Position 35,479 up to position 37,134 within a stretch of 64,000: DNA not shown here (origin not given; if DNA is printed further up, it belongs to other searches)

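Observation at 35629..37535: Alanine T-box riboswitch controlling a divergent, catalytic-domain-only AlaRS paralog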

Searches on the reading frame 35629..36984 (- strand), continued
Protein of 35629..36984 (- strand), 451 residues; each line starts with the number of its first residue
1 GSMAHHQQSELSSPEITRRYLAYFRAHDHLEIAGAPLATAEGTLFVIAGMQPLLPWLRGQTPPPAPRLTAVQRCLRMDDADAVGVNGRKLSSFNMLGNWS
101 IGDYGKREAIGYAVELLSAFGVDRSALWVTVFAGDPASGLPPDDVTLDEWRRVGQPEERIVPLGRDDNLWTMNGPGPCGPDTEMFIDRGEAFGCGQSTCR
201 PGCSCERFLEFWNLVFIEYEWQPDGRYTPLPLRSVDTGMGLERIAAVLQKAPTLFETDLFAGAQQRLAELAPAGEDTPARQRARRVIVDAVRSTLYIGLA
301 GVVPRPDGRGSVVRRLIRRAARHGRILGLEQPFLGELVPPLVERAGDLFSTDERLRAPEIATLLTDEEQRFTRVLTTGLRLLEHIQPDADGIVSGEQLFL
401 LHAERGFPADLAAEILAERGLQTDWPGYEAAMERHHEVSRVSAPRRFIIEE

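Call 63: find_homologous_proteins(query=P0131, max_evalue=1e-50)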
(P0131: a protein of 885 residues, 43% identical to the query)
Query P0131 (885 aa): 8000 proteins with E <= 1e-50 among 8000 candidates; the best 120 are listed.
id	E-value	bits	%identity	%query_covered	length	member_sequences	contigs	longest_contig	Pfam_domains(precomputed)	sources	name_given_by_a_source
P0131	0.0e+0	2005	100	100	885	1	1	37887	PF01411.25,PF07973.20,PF02272.25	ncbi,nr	ncbi:MAG: alanine--tRNA ligase [Chloroflexi bacterium]|nr:alanine--tRNA ligase [Chloroflexota bacter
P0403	0.0e+0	1301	66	98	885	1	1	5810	PF01411.25,PF07973.20,PF02272.25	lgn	-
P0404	0.0e+0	1301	65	99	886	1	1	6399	PF01411.25,PF07973.20,PF02272.25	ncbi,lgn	-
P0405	0.0e+0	1300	65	99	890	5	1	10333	PF01411.25,PF07973.20,PF02272.25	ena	-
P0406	0.0e+0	1295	65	99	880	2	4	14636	PF01411.25,PF07973.20,PF02272.25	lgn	-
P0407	0.0e+0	1286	65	99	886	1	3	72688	PF01411.25,PF07973.20,PF02272.25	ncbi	-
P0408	0.0e+0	1270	64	99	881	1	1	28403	PF01411.25,PF07973.20,PF02272.25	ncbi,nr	ncbi:MAG: alaS [Chloroflexi bacterium]|nr:alaS [Chloroflexota bacterium]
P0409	0.0e+0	1268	64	100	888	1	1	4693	PF01411.25,PF07973.20,PF02272.25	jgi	jgi:alanyl-tRNA synthetase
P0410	0.0e+0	1264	65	100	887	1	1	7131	PF01411.25,PF07973.20,PF02272.25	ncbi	-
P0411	0.0e+0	1262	64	100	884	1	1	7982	PF01411.25,PF07973.20,PF02272.25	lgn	-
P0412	0.0e+0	1261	64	99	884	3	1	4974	PF01411.25,PF07973.20,PF02272.25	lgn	-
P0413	0.0e+0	1256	64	100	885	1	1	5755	PF01411.25,PF07973.20,PF02272.25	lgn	-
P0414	0.0e+0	1256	65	99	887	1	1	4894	PF01411.25,PF07973.20,PF02272.25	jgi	jgi:alanyl-tRNA synthetase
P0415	0.0e+0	1254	63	99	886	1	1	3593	PF01411.25,PF07973.20,PF02272.25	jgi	jgi:alanyl-tRNA synthetase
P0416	0.0e+0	1254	64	99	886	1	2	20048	PF01411.25,PF07973.20,PF02272.25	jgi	jgi:alanyl-tRNA synthetase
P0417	0.0e+0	1250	64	98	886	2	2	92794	PF01411.25,PF07973.20,PF02272.25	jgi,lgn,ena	-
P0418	0.0e+0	1244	63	99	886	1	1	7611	PF01411.25,PF07973.20,PF02272.25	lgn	-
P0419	0.0e+0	1244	64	99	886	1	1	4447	PF01411.25,PF07973.20,PF02272.25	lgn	-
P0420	0.0e+0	1241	64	99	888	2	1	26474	PF01411.25,PF07973.20,PF02272.25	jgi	jgi:alanyl-tRNA synthetase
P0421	0.0e+0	1228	62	100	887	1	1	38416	PF01411.25,PF07973.20,PF02272.25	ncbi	-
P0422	0.0e+0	1228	63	98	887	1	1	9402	PF01411.25,PF07973.20,PF02272.25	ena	-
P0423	0.0e+0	1215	61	99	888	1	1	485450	PF01411.25,PF07973.20,PF02272.25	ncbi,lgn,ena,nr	ncbi:MAG: alanine--tRNA ligase [Chloroflexi bacterium]|nr:alanine--tRNA ligase [Chloroflexota bacter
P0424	0.0e+0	1214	63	99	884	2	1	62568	PF01411.25,PF07973.20,PF02272.25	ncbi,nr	ncbi:MAG: alanine--tRNA ligase [Chloroflexi bacterium]|nr:alanine--tRNA ligase [Chloroflexota bacter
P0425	0.0e+0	1213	61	100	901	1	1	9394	PF01411.25,PF07973.20,PF02272.25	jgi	jgi:alanyl-tRNA synthetase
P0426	0.0e+0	1192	62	99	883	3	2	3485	PF01411.25,PF07973.20,PF02272.25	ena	-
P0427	0.0e+0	1182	60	100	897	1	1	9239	PF01411.25,PF07973.20,PF02272.25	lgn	-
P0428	0.0e+0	1065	57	100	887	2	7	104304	PF01411.25,PF07973.20,PF02272.25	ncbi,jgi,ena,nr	ncbi:MAG TPA: alanine--tRNA ligase [Chloroflexota bacterium]|nr:alanine--tRNA ligase [Chloroflexota 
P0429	0.0e+0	1054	60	93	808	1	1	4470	PF01411.25,PF07973.20,PF02272.25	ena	-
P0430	0.0e+0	1048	56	99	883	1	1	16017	PF01411.25,PF07973.20,PF02272.25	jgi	jgi:alanyl-tRNA synthetase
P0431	0.0e+0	1045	55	99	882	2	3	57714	PF01411.25,PF07973.20,PF02272.25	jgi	jgi:alanyl-tRNA synthetase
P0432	0.0e+0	1035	54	99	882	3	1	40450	PF01411.25,PF07973.20,PF02272.25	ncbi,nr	ncbi:MAG TPA: alanine--tRNA ligase [Chloroflexota bacterium]|nr:alanine--tRNA ligase [Chloroflexota 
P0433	0.0e+0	1030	55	99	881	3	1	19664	PF01411.25,PF07973.20,PF02272.25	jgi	jgi:alanyl-tRNA synthetase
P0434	0.0e+0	1027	56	98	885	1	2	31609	PF01411.25,PF07973.20,PF02272.25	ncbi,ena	-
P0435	0.0e+0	1024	55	99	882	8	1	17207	PF01411.25,PF07973.20,PF02272.25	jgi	jgi:alanyl-tRNA synthetase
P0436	0.0e+0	1020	56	99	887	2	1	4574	PF01411.25,PF07973.20,PF02272.25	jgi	jgi:alanyl-tRNA synthetase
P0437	0.0e+0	1020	54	99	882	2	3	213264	PF01411.25,PF07973.20,PF02272.25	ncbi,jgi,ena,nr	ncbi:MAG TPA: alanine--tRNA ligase [Chloroflexota bacterium]|nr:alanine--tRNA ligase [Chloroflexota 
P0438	0.0e+0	1013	54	99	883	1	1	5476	PF01411.25,PF07973.20,PF02272.25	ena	-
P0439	0.0e+0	1012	54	99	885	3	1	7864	PF01411.25,PF07973.20,PF02272.25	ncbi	-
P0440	5.2e-298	1009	53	100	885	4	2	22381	PF01411.25,PF07973.20,PF02272.25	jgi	jgi:alanyl-tRNA synthetase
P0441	1.8e-297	1008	53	99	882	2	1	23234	PF01411.25,PF07973.20,PF02272.25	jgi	jgi:alanyl-tRNA synthetase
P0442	7.7e-297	1006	53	99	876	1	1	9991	PF01411.25,PF07973.20,PF02272.25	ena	-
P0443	1.3e-296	1005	53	99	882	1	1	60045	PF01411.25,PF07973.20,PF02272.25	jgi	jgi:alanyl-tRNA synthetase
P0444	3.1e-295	1000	54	98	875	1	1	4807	PF01411.25,PF07973.20,PF02272.25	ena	-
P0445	6.0e-294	996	52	99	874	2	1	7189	PF01411.25,PF07973.20,PF02272.25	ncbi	ncbi:MAG: alanine--tRNA ligase [Chloroflexota bacterium]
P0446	2.6e-293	994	53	98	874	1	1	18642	PF01411.25,PF07973.20,PF02272.25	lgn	-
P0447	1.3e-292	992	53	99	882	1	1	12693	PF01411.25,PF07973.20,PF02272.25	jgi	jgi:alanyl-tRNA synthetase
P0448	2.5e-292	991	53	99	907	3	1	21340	PF01411.25,PF07973.20,PF02272.25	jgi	-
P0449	7.1e-291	986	52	98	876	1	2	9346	PF01411.25,PF07973.20,PF02272.25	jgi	jgi:alanyl-tRNA synthetase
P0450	2.6e-290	984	53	99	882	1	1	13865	PF01411.25,PF07973.20,PF02272.25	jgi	jgi:alanyl-tRNA synthetase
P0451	4.1e-289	980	53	99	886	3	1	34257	PF01411.25,PF07973.20,PF02272.25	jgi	jgi:alanyl-tRNA synthetase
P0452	9.5e-289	979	52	98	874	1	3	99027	PF01411.25,PF07973.20,PF02272.25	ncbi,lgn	ncbi:MAG: alanine--tRNA ligase [Sphingomonadaceae bacterium]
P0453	8.1e-288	976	51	99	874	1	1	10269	PF01411.25,PF07973.20,PF02272.25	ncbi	ncbi:MAG TPA: alanine--tRNA ligase [Chloroflexota bacterium]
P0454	3.7e-287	974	52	98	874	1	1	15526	PF01411.25,PF07973.20,PF02272.25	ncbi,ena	-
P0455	6.9e-287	973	52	98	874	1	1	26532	PF01411.25,PF07973.20,PF02272.25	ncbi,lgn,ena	-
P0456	9.0e-287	972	52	98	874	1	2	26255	PF01411.25,PF07973.20,PF02272.25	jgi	-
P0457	9.8e-287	972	51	99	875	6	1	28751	PF01411.25,PF07973.20,PF02272.25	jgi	jgi:alanyl-tRNA synthetase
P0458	1.4e-286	972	52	98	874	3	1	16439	PF01411.25,PF07973.20,PF02272.25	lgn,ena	-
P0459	2.4e-286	971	52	99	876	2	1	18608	PF01411.25,PF07973.20,PF02272.25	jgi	jgi:alanyl-tRNA synthetase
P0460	4.9e-286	970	51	99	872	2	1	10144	PF01411.25,PF07973.20,PF02272.25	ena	-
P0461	1.0e-284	965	52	99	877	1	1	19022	PF01411.25,PF07973.20,PF02272.25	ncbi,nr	ncbi:MAG: alanine--tRNA ligase [Chloroflexi bacterium]|nr:alanine--tRNA ligase [Chloroflexota bacter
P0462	4.6e-284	963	52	99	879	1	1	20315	PF01411.25,PF07973.20,PF02272.25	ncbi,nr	ncbi:MAG: alanine--tRNA ligase [Chloroflexota bacterium]|nr:alanine--tRNA ligase [Chloroflexota bact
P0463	5.8e-284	963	52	98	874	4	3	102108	PF01411.25,PF07973.20,PF02272.25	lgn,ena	-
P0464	1.5e-283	962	52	99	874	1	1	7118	PF01411.25,PF07973.20,PF02272.25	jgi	jgi:alanyl-tRNA synthetase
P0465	3.6e-283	960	51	98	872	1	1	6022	PF01411.25,PF07973.20,PF02272.25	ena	-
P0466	2.0e-282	958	51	98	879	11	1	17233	PF01411.25,PF07973.20,PF02272.25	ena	-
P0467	6.9e-282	956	51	98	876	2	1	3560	PF01411.25,PF07973.20,PF02272.25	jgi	jgi:alanyl-tRNA synthetase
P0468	8.8e-282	956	51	98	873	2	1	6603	PF01411.25,PF07973.20,PF02272.25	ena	-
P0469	2.8e-281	954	52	96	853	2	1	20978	PF01411.25,PF07973.20,PF02272.25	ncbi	-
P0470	2.9e-281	954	52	99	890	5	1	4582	PF01411.25,PF07973.20,PF02272.25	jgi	jgi:alanyl-tRNA synthetase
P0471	3.4e-281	954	51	99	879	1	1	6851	PF01411.25,PF07973.20,PF02272.25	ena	-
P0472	2.4e-280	951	51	98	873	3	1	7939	PF01411.25,PF07973.20,PF02272.25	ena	-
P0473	3.1e-280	951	50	99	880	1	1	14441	PF01411.25,PF07973.20,PF02272.25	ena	-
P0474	7.0e-280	949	52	99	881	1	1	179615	PF01411.25,PF07973.20,PF02272.25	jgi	jgi:alanyl-tRNA synthetase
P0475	7.7e-280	949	49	99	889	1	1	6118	PF01411.25,PF07973.20,PF02272.25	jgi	jgi:alanyl-tRNA synthetase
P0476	8.6e-280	949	50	98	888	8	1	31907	PF01411.25,PF07973.20,PF02272.25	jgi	jgi:alanyl-tRNA synthetase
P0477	2.9e-277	941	51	98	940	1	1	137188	PF01411.25,PF07973.20,PF02272.25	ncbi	-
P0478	7.0e-277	940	51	99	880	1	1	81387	PF01411.25,PF07973.20,PF02272.25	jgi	jgi:alanyl-tRNA synthetase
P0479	8.2e-277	939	52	98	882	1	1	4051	PF01411.25,PF07973.20,PF02272.25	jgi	jgi:alanyl-tRNA synthetase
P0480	1.1e-276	939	50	99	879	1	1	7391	PF01411.25,PF07973.20,PF02272.25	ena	-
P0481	1.9e-276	938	50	99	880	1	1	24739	PF01411.25,PF07973.20,PF02272.25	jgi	jgi:alanyl-tRNA synthetase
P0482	1.1e-275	935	51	98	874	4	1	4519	PF01411.25,PF07973.20,PF02272.25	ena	-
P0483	1.4e-275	935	49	99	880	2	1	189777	PF01411.25,PF07973.20,PF02272.25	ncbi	ncbi:MAG: alanine--tRNA ligase [Chloroflexota bacterium]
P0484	4.8e-275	933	50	98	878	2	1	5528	PF01411.25,PF07973.20,PF02272.25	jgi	jgi:alanyl-tRNA synthetase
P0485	1.3e-274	932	49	99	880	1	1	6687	PF01411.25,PF07973.20,PF02272.25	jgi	jgi:alanyl-tRNA synthetase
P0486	3.3e-274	931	51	98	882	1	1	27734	PF01411.25,PF07973.20,PF02272.25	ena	-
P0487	6.0e-274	930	50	99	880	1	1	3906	PF01411.25,PF07973.20,PF02272.25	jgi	jgi:alanyl-tRNA synthetase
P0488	9.0e-274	929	50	98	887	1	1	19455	PF01411.25,PF07973.20,PF02272.25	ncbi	ncbi:MAG: alanine--tRNA ligase [Chloroflexota bacterium]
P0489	2.2e-273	928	51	99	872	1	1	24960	PF01411.25,PF07973.20,PF02272.25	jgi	jgi:alanyl-tRNA synthetase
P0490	2.3e-273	928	49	99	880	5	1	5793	PF01411.25,PF07973.20,PF02272.25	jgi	jgi:alanyl-tRNA synthetase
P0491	4.0e-272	924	50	98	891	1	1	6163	PF01411.25,PF07973.20,PF02272.25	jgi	jgi:alanyl-tRNA synthetase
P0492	5.9e-272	923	52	99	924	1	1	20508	PF01411.25,PF07973.20,PF02272.25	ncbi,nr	ncbi:MAG: alanine--tRNA ligase [Chloroflexi bacterium]|nr:alanine--tRNA ligase [Chloroflexota bacter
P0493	1.0e-271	922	50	98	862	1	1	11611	PF01411.25,PF07973.20,PF02272.25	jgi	jgi:alanyl-tRNA synthetase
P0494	2.1e-270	918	50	98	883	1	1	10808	PF01411.25,PF07973.20,PF02272.25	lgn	-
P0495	3.4e-270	917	50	98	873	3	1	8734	PF01411.25,PF07973.20,PF02272.25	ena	-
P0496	4.3e-270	917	50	98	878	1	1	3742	PF01411.25,PF07973.20,PF02272.25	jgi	jgi:alanyl-tRNA synthetase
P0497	8.2e-270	916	49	99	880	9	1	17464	PF01411.25,PF07973.20,PF02272.25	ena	-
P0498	1.0e-269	916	49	99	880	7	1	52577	PF01411.25,PF07973.20,PF02272.25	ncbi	-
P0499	1.0e-269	916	51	97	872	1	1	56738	PF01411.25,PF07973.20,PF02272.25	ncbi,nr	ncbi:MAG: alanine--tRNA ligase [Chloroflexi bacterium]|nr:alanine--tRNA ligase [Chloroflexota bacter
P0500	1.2e-269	916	49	98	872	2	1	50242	PF01411.25,PF07973.20,PF02272.25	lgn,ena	-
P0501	1.7e-269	915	50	99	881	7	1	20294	PF01411.25,PF07973.20,PF02272.25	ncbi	-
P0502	3.9e-269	914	49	99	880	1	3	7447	PF01411.25,PF07973.20,PF02272.25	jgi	jgi:alanyl-tRNA synthetase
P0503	4.7e-269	914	49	99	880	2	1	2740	PF01411.25,PF07973.20,PF02272.25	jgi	jgi:alanyl-tRNA synthetase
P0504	5.8e-269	913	49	99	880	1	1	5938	PF01411.25,PF07973.20,PF02272.25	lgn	-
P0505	8.5e-269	913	49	99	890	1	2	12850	PF01411.25,PF07973.20,PF02272.25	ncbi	ncbi:MAG: alanine--tRNA ligase [Chloroflexota bacterium]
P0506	1.6e-268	912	52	99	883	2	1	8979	PF01411.25,PF07973.20,PF02272.25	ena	-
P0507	2.1e-268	911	48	99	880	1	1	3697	PF01411.25,PF07973.20,PF02272.25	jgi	jgi:alanyl-tRNA synthetase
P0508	2.2e-268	911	51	99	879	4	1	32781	PF01411.25,PF07973.20,PF02272.25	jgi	jgi:alanyl-tRNA synthetase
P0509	5.1e-268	910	50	98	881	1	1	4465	PF01411.25,PF07973.20,PF02272.25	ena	-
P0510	1.9e-267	908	50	99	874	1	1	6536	PF01411.25,PF07973.20,PF02272.25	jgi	-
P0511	2.4e-267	908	49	99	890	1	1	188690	PF01411.25,PF07973.20,PF02272.25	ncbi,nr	ncbi:MAG: alanine--tRNA ligase [Chloroflexi bacterium]|nr:alanine--tRNA ligase [Chloroflexota bacter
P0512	2.4e-267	908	48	99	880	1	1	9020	PF01411.25,PF07973.20,PF02272.25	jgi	-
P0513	2.8e-267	908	49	98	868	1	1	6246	PF01411.25,PF07973.20,PF02272.25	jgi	-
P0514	2.8e-267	908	48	99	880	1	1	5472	PF01411.25,PF07973.20,PF02272.25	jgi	jgi:alanyl-tRNA synthetase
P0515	3.0e-267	908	49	98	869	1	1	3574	PF01411.25,PF07973.20,PF02272.25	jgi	jgi:alanyl-tRNA synthetase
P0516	4.0e-267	907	48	99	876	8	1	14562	PF01411.25,PF07973.20,PF02272.25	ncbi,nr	ncbi:MAG: alanine--tRNA ligase [Dehalococcoidales bacterium]|nr:alanine--tRNA ligase [Dehalococcoida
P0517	4.2e-267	907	50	99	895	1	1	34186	PF01411.25,PF07973.20,PF02272.25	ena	-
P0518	9.0e-267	906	49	99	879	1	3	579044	PF01411.25,PF07973.20,PF02272.25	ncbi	-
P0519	2.0e-266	905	49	99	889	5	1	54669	PF01411.25,PF07973.20,PF02272.25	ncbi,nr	ncbi:MAG: alanine--tRNA ligase [Chloroflexi bacterium]|nr:alanine--tRNA ligase [Chloroflexota bacter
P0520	2.0e-266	905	49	99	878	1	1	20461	PF01411.25,PF07973.20,PF02272.25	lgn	-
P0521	4.1e-266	904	48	99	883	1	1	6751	PF01411.25,PF07973.20,PF02272.25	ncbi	-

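Call 65: search_solved_structures(query=window:35632-36984:-, max_evalue=1e-10, show_alignments=2)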
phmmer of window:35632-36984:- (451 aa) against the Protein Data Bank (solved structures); distinct sequences matched with E-value up to 1e-10: 15.
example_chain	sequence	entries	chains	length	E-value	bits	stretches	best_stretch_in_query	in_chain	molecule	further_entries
9jc7_A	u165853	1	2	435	1.4e-78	267.8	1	12-440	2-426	Alanine--tRNA ligase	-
9jdn_A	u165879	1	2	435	2.6e-78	266.9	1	12-440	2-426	Alanine--tRNA ligase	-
3hxu_A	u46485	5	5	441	7.8e-77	262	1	12-440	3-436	Alanyl-tRNA synthetase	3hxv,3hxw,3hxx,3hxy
3hxz_A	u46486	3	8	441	5.4e-76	259.3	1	12-440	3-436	Alanyl-tRNA synthetase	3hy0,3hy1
1riq_A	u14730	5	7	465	2.7e-71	243.8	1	11-440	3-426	Alanyl-tRNA synthetase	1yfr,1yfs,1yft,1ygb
3htz_A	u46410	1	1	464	3.3e-71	243.4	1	11-440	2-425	Alanyl-tRNA synthetase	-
4xem_A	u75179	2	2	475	3.4e-66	226.9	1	5-430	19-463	Alanine--tRNA ligase, cytoplasmic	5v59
4xeo_A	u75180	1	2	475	1.7e-65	224.7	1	5-430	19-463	Alanine--tRNA ligase, cytoplasmic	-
5knn_A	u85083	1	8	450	1.1e-64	222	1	11-430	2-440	Alanine--tRNA ligase, cytoplasmic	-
9x2i_A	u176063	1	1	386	8.5e-55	189.4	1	9-374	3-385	Alanine--tRNA ligase, cytoplasmic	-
9x2j_A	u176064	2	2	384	1.9e-54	188.2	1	9-371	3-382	Alanine--tRNA ligase, cytoplasmic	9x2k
9x2h_A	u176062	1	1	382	4.6e-54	186.9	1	11-372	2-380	Alanine--tRNA ligase, cytoplasmic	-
2ztg_A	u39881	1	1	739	2.2e-22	82.5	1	15-126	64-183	Alanyl-tRNA synthetase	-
3wqy_A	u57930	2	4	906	4.9e-22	81.4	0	15-126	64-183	Alanine--tRNA ligase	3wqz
2zze_A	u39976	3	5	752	9.5e-15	57.3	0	15-106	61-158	Alanyl-tRNA synthetase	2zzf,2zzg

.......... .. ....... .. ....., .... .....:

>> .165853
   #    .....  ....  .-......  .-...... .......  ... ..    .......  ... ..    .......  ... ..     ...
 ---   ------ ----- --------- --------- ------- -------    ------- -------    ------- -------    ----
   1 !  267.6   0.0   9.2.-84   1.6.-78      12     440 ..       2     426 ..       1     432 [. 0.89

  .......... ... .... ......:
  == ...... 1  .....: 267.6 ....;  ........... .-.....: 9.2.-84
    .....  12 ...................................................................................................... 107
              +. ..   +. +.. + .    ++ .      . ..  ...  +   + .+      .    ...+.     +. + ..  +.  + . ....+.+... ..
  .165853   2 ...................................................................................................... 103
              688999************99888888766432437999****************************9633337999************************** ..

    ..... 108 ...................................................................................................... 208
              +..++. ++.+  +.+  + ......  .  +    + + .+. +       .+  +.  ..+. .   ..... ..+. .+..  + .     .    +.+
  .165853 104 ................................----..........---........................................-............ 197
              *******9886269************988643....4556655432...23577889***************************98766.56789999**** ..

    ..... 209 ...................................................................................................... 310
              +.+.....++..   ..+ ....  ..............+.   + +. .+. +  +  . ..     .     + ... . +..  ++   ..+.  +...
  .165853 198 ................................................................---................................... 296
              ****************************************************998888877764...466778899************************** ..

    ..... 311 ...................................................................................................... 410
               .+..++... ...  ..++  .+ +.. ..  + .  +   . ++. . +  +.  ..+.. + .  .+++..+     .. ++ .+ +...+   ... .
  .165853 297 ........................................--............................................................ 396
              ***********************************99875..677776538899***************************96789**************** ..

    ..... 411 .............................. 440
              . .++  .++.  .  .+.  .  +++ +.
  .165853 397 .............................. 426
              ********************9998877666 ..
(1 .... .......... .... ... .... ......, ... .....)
